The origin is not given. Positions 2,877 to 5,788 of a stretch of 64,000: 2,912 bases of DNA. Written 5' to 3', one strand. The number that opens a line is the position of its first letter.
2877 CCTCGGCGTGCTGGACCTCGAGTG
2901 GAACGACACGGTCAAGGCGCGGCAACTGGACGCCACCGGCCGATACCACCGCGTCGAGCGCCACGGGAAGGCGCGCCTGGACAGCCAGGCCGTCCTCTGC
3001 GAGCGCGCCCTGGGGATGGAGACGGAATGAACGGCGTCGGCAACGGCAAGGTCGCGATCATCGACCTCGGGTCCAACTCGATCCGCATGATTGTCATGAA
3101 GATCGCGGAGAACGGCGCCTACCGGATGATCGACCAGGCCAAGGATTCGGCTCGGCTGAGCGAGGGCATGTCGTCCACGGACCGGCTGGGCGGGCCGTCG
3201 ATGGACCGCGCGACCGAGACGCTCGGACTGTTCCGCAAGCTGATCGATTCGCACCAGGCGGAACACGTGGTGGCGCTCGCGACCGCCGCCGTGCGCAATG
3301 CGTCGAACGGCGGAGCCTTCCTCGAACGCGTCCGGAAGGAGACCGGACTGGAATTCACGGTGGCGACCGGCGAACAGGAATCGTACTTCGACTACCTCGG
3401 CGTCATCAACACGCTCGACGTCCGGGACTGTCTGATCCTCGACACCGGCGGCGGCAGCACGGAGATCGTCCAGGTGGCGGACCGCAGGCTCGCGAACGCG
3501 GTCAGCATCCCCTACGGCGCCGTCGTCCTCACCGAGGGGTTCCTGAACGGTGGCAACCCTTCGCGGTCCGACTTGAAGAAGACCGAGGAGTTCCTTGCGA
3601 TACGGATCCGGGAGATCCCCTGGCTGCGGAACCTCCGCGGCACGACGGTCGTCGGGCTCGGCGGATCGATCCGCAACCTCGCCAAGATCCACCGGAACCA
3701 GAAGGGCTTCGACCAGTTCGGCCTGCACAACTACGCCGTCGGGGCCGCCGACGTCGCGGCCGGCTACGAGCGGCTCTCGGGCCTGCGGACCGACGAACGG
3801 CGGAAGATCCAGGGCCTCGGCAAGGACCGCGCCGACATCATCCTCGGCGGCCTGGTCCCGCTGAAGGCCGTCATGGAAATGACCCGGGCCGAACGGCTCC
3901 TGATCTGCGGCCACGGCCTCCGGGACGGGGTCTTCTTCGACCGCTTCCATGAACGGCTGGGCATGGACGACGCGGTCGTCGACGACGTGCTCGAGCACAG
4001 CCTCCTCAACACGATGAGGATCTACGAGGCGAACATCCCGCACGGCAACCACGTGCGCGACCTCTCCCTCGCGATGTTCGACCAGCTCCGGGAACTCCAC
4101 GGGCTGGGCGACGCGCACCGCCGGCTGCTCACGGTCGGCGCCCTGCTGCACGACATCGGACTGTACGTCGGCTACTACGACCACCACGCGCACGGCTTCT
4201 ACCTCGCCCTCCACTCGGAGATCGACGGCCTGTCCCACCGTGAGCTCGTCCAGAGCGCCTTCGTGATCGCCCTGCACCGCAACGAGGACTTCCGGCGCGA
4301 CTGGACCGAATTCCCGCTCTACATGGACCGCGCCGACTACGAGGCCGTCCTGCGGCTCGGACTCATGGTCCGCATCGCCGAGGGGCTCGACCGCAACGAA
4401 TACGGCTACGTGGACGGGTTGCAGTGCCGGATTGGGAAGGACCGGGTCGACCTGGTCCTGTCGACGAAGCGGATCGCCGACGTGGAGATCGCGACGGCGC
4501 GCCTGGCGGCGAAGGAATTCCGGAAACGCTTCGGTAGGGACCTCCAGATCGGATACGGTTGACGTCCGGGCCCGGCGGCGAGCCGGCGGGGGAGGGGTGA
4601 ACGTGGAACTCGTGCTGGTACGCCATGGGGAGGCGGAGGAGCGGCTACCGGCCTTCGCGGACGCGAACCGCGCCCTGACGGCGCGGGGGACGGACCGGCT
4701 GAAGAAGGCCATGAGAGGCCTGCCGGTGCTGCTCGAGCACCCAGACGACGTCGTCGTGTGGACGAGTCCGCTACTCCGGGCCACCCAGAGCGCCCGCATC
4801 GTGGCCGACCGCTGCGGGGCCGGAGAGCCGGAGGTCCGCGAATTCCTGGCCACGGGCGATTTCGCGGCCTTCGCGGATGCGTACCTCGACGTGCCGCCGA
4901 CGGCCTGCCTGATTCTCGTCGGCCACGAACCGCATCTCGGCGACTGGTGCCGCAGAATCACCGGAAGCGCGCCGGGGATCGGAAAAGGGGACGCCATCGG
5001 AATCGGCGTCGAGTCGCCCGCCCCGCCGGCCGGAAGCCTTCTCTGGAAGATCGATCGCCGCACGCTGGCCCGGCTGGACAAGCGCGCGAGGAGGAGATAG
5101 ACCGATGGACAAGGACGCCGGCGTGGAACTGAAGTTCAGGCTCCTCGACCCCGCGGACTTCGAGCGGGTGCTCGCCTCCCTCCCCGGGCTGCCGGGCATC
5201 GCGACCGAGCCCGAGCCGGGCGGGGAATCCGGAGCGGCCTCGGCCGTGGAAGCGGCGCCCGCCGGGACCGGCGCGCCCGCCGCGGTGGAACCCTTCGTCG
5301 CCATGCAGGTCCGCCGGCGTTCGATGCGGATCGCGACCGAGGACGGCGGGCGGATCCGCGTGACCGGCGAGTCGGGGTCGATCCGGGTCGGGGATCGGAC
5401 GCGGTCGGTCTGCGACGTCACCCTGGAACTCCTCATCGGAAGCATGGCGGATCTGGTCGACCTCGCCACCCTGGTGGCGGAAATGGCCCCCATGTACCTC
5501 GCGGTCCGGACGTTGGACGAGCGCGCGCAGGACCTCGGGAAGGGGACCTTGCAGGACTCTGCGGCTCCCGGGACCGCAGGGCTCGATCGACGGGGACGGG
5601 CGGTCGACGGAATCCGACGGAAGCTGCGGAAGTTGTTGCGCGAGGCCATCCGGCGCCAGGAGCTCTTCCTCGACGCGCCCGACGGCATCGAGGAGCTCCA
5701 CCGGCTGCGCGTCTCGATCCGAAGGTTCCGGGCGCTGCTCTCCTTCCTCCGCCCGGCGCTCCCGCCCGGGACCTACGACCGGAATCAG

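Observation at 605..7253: Polyphosphate supercluster with two uncharacterised accessory proteins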

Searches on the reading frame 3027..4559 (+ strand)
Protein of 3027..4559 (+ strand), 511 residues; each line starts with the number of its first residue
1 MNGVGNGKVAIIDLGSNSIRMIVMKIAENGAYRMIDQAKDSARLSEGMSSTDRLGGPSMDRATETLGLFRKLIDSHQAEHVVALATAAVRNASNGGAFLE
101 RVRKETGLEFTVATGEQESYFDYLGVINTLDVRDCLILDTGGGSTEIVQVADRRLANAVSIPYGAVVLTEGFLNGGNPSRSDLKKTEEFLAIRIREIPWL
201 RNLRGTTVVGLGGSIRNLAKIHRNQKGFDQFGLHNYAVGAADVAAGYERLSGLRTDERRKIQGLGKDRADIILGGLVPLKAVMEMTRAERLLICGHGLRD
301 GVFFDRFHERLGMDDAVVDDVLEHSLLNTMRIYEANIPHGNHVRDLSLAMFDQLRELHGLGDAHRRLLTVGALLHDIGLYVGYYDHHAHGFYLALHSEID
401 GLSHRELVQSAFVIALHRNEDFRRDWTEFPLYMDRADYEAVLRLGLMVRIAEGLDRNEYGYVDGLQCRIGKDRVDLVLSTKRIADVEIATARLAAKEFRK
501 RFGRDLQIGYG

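Call 3: search_protein_families(library=pfam, proteins=[window:3027-4559:+], max_evalue=0.01)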
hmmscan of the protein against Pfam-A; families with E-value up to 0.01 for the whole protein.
seq(511 aa): 3 families
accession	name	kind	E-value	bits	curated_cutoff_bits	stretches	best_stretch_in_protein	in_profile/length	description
PF02541.22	Ppx-GppA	-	2.4e-54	185.1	27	1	26-308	5-283/285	Ppx/GppA phosphatase family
PF21447.3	Ppx-GppA_III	-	8.7e-18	65.2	27.3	1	323-479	3-157/177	Ppx/GppA phosphatase, domain III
PF01966.28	HD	-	0.0027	18.4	22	1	350-449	8-108/116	HD domain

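Call 5: search_protein_families(library=ncbifam, proteins=[window:3027-4559:+], max_evalue=0.1)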
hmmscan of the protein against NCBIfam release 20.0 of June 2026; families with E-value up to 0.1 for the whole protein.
seq(511 aa): 5 families
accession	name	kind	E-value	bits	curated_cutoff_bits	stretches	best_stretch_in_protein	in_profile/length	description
TIGR03706.1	exo_poly_only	exception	1.9e-84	283.5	307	1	9-306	2-298/300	exopolyphosphatase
NF008260.0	PRK11031.1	equivalog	9.4e-43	146.9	624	1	10-407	9-394/496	guanosine-5'-triphosphate,3'-diphosphate diphosphatase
NF008108.0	PRK10854.1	equivalog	7.4e-35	120.1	864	1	8-436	12-431/513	exopolyphosphatase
NF045665.1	NTPtran_DVU1551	equivalog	0.0025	16.9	315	1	325-390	206-268/359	DVU_1551 family NTP transferase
TIGR00277.1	HDIG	domain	0.0082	16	27.6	1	339-378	8-40/84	HDIG domain-containing metalloprotein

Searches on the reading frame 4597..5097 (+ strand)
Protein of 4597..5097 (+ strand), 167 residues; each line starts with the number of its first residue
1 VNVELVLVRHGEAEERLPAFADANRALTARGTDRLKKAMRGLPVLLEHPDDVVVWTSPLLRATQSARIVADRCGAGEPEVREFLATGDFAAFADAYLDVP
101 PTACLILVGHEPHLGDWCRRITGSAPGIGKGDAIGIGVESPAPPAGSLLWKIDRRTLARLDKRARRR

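Call 3: search_protein_families(library=pfam, proteins=[window:4597-5097:+], max_evalue=0.01)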
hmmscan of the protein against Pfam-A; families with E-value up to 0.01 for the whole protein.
seq(167 aa): 1 family
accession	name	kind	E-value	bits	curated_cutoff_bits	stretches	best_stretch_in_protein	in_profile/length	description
PF00300.27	His_Phos_1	-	1.9e-08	34.6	21.7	1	5-85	1-78/194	Histidine phosphatase superfamily (branch 1)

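Call 5: search_protein_families(library=ncbifam, proteins=[window:4597-5097:+], max_evalue=0.1)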
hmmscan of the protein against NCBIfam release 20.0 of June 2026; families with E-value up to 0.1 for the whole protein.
seq(167 aa): 9 families
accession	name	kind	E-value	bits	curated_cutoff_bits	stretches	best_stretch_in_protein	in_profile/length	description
TIGR00249.1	sixA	equivalog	5e-16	58.9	74.5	1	4-131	2-131/154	phosphohistidine phosphatase SixA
NF038349.1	dPGM_arch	equivalog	1.1e-05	25.4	225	1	6-75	2-70/194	2,3-diphosphoglycerate-dependent phosphoglycerate mutase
TIGR03162.1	ribazole_cobC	equivalog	5e-05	22.8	162.9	1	5-74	1-67/176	alpha-ribazole phosphatase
NF005567.0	PRK07238.1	equivalog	5.3e-05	22.7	326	1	4-92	179-265/378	bifunctional RNase H/acid phosphatase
NF052369.1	PmrG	equivalog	0.0019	17.7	170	1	5-125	23-138/168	lipopolysaccharide core heptose(II)-phosphate phosphatase PmrG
NF002339.0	PRK01295.1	equivalog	0.022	14.2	316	1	4-80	4-80/206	2,3-bisphosphoglycerate-dependent phosphoglycerate mutase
TIGR01258.1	pgm_1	subfamily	0.045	13.1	81.7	1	4-72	2-70/245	2,3-bisphosphoglycerate-dependent phosphoglycerate mutase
NF009993.0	PRK13462.1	equivalog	0.064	12.9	226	1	3-90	6-89/203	acid phosphatase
NF011580.0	PRK15004.1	equivalog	0.07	13.1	250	1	4-71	2-67/203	adenosylcobalamin/alpha-ribazole phosphatase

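Call 48: search_solved_structures(query=window:4603-5097:+, max_evalue=1, show_alignments=2)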
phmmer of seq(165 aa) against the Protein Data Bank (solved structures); distinct sequences matched with E-value up to 1: 14.
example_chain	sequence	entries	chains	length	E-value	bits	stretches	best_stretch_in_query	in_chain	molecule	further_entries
3f2i_A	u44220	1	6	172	3.6e-11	46.8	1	1-144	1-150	Alr0221 protein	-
1ujb_A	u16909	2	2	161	0.003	21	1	1-127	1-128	Phosphohistidine phosphatase sixA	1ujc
3tau_A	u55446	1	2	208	0.062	16.8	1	11-94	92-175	Guanylate kinase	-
3eez_A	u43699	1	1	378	0.26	14.7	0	96-163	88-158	putative Mandelate racemase/muconate lactonizing enzyme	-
1qhf_A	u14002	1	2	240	0.41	14.1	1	2-70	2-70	PROTEIN (PHOSPHOGLYCERATE MUTASE)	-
1bq3_D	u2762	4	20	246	0.43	14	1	2-70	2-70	PROTEIN (PHOSPHOGLYCERATE MUTASE 1) | PHOSPHOGLYCERATE MUTASE 1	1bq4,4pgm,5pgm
3eoz_A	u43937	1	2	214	0.47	13.9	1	3-68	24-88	putative Phosphoglycerate mutase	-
1awo_A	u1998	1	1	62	0.54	13.7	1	75-125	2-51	ABL TYROSINE KINASE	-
4j9f_A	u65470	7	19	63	0.74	13.3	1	79-125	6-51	Tyrosine-protein kinase ABL1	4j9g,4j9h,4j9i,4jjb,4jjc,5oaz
3eg1_A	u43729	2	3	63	0.79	13.2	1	79-125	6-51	Proto-oncogene tyrosine-protein kinase ABL1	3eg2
3eg3_A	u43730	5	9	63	0.8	13.1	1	79-125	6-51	Proto-oncogene tyrosine-protein kinase ABL1 | Tyrosine-protein kinase ABL1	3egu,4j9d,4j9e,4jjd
3eg0_A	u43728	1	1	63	0.81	13.1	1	79-125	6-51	Proto-oncogene tyrosine-protein kinase ABL1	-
5np2_A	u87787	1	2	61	0.85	13.1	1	80-125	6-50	Tyrosine-protein kinase ABL1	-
1abo_A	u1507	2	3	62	0.94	12.9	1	80-125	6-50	ABL TYROSINE KINASE | ABL TYROSINE KINASE SRC-HOMOLOGY 3 (SH3) DOMAIN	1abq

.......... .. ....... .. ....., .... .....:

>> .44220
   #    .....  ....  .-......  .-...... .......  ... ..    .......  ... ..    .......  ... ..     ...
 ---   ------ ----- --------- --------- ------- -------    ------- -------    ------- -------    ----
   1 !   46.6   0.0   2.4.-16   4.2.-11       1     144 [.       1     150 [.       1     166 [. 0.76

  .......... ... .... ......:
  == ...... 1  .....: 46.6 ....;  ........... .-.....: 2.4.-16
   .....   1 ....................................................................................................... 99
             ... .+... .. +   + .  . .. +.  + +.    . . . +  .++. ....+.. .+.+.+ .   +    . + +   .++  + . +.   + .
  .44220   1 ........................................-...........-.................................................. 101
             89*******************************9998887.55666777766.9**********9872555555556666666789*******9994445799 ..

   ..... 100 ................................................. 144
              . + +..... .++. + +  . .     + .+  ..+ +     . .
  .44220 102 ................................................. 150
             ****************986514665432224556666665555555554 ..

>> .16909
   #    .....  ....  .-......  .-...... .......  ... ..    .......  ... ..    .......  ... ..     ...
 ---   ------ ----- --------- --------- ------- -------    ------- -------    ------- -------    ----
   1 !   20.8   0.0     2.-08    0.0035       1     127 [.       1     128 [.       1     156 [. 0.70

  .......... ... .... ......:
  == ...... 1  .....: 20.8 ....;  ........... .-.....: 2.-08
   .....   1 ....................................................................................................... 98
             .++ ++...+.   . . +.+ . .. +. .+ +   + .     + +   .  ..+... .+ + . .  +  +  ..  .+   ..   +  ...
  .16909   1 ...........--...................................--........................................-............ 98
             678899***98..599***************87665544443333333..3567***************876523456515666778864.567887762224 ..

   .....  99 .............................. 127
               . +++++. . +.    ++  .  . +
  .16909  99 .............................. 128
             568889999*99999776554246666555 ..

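Call 66: find_homologous_proteins(query=window:4603-5097:+, max_evalue=0.00001)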
Query seq(165 aa) (165 aa): 91 proteins with E <= 0.00001 among 581 candidates.
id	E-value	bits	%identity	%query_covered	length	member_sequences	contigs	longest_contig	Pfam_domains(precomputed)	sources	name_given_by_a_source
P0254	1.5e-104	365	100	100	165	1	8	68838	PF00300.28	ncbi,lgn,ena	-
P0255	1.4e-65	239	69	97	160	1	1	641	PF00300.28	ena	-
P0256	5.0e-65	237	69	97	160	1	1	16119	PF00300.28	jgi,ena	jgi:phosphohistidine phosphatase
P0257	1.5e-24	105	39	89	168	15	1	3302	PF00300.28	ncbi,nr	ncbi:MAG TPA: histidine phosphatase family protein, partial [Trichococcus flocculiformis]|nr:histidi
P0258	4.1e-24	104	38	96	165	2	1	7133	PF00300.28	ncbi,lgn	-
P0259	2.3e-22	98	40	96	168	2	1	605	PF00300.28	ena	-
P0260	2.6e-22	98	38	94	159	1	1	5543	PF00300.28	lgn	-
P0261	1.1e-20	92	35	92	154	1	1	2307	PF00300.28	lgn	-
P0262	2.2e-13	69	40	88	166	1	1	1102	PF00300.28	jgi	jgi:phosphohistidine phosphatase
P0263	5.6e-13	67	43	67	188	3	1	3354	PF00300.28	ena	-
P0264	1.5e-12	66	37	96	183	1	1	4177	PF00300.28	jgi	jgi:phosphohistidine phosphatase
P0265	1.8e-12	66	39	74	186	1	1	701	PF00300.28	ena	-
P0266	2.5e-12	65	36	75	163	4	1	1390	PF00300.28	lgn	-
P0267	4.2e-12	65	36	98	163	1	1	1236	PF00300.28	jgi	jgi:phosphohistidine phosphatase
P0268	7.8e-12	64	38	95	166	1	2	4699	PF00300.28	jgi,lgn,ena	-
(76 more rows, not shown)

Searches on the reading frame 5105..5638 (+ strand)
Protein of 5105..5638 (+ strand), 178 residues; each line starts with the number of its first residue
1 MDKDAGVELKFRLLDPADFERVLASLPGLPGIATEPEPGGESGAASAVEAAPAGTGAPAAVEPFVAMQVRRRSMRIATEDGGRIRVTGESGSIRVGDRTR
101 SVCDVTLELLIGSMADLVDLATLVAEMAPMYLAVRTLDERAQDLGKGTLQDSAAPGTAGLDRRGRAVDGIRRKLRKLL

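Call 21: search_protein_families(library=pfam, proteins=[window:5105-5638:+], max_evalue=10)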
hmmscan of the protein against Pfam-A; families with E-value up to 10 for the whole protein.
seq(178 aa): 1 family
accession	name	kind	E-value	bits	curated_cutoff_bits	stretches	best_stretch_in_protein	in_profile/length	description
PF22119.1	GST_C_8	-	0.018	15.8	30.9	1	71-133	38-100/138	Glutathione S-transferase, C-terminal domain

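Call 71: search_solved_structures(query=window:5105-5638:+, max_evalue=10, show_alignments=3)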
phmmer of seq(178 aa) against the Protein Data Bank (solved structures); distinct sequences matched with E-value up to 10: 11.
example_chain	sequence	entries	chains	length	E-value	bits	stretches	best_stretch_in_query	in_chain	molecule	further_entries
5a60_A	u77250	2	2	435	0.0079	19.6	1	59-127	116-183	INORGANIC TRIPHOSPHATASE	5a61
6hrl_A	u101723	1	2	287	0.25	14.8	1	39-95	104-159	Kelch-like protein 17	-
6dtk_A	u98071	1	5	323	0.38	14.1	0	136-164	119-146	Superoxide dismutase C111S/D83S-C111S HETERODIMER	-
8r7v_B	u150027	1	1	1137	0.83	13.1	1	25-81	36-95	DNA mismatch repair protein Msh3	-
8raz_B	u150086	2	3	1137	0.84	13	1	25-81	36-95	DNA mismatch repair protein Msh3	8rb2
9yvp_B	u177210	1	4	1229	0.95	12.9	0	141-174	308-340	Transient receptor potential cation channel subfamily M member 4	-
9yvn_A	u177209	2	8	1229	0.95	12.9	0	141-174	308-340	Transient receptor potential cation channel subfamily M member 4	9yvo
6bcj_B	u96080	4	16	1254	1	12.8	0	141-174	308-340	Transient receptor potential cation channel subfamily M member 4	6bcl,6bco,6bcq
8rz7_B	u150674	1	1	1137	1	12.7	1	25-81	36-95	DNA mismatch repair protein Msh3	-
8olx_B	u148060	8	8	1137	1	12.7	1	25-81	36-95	DNA mismatch repair protein Msh3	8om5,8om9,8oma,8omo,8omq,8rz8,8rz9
8zps_R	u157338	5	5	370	1.6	12.1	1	25-115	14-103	Prolactin-releasing peptide receptor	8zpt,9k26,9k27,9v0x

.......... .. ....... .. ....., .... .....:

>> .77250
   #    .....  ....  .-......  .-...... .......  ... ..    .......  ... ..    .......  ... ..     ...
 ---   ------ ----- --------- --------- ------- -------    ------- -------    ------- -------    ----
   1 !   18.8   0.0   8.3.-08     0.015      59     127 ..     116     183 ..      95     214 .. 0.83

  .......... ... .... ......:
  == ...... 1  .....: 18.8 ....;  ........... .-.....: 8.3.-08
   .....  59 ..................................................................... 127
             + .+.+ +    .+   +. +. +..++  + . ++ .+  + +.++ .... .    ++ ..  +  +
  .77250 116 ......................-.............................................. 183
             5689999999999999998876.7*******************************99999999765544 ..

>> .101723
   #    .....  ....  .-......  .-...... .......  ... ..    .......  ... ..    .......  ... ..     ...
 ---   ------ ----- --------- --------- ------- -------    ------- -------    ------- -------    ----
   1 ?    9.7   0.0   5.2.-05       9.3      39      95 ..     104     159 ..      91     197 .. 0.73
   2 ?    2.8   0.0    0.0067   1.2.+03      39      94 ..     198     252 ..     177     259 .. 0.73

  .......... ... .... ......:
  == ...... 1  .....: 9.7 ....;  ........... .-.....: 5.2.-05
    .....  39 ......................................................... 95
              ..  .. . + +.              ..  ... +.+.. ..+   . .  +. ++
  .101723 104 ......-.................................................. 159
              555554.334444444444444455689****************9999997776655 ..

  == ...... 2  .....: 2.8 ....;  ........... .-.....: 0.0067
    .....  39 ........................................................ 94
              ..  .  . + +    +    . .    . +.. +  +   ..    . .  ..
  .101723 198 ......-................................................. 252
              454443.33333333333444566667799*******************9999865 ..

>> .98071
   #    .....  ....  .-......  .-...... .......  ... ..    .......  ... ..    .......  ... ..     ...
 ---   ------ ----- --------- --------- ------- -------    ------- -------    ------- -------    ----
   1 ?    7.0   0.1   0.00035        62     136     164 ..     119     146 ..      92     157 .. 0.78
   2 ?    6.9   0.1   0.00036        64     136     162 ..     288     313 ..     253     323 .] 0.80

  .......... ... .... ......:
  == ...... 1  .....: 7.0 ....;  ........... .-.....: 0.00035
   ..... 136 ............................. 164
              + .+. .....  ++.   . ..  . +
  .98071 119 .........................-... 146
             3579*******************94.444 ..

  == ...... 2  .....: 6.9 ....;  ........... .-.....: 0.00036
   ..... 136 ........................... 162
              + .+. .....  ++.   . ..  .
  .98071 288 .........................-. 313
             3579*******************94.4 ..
